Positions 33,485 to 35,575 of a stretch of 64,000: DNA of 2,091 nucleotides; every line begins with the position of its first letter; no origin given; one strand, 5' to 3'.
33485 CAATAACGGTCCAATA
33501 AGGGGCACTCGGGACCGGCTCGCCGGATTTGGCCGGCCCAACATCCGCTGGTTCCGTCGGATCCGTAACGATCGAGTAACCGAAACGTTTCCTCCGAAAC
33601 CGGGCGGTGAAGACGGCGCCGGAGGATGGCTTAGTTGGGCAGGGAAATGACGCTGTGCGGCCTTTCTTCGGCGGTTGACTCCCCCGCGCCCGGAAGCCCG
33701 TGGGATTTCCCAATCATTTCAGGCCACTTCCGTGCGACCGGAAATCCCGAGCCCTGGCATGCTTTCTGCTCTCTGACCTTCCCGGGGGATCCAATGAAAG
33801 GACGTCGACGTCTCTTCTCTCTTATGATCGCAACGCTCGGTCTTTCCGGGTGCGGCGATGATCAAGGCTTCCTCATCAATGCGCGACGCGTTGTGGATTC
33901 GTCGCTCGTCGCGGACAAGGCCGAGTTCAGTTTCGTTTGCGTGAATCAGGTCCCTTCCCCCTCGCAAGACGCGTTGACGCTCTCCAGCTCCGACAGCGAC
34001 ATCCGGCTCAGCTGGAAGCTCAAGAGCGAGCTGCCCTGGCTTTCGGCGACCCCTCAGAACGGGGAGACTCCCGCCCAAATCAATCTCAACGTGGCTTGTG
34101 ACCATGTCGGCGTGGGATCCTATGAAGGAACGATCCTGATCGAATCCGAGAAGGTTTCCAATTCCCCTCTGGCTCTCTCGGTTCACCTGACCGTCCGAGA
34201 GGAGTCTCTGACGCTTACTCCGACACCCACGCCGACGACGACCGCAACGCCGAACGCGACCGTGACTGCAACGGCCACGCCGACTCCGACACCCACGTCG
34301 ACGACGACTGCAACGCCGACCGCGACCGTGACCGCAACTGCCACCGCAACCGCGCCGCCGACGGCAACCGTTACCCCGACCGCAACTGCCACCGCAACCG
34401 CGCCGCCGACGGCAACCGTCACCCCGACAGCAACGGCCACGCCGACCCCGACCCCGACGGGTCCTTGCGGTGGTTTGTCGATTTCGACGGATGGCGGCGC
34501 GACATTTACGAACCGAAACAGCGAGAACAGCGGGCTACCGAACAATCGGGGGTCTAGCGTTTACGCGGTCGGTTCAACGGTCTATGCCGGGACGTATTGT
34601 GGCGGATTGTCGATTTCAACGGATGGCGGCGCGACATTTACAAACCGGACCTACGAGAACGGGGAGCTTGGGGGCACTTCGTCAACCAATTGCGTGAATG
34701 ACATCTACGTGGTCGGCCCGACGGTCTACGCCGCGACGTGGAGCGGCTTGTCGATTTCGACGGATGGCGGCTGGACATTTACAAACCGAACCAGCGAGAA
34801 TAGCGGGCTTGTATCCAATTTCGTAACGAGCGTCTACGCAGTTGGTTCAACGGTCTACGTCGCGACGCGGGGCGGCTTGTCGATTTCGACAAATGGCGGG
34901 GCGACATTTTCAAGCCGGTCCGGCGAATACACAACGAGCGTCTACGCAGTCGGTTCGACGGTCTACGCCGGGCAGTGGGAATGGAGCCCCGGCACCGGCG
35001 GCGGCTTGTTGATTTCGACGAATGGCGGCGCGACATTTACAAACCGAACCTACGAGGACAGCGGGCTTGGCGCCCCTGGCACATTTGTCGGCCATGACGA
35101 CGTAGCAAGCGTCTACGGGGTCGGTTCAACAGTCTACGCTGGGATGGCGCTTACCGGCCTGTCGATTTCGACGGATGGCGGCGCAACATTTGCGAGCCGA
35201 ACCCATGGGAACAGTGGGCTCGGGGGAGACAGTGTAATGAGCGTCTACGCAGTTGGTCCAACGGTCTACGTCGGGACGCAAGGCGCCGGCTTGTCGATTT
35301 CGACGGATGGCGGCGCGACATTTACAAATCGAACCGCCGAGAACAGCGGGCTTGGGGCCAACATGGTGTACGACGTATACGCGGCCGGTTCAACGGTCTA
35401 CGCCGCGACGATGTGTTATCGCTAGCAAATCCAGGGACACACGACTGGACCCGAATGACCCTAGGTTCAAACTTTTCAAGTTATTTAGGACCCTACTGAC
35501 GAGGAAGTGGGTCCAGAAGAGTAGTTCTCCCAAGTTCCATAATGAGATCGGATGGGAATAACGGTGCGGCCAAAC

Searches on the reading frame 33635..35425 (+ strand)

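Call 18: search_protein_families(library=pfam, proteins=[window:33635-35425:+], max_evalue=0.001)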
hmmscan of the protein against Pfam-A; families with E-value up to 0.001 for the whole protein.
window:33635-35425:+ (596 aa): 4 families
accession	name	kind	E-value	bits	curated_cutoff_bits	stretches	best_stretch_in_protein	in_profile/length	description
PF02012.26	BNR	-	1.3e-05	24.9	27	0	283-292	2-11/12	BNR/Asp-box repeat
PF15902.12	Sortilin-Vps10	-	2.5e-05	23.7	33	0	372-429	3-61/446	Sortilin, neurotensin receptor 3,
PF24749.2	DUF7695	-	5.8e-05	23.2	25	0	321-343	26-48/58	Domain of unknown function (DUF7695)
PF24316.1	Tli3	-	0.00068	20.4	27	0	324-359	85-120/129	T6SS Tli3 immunity protein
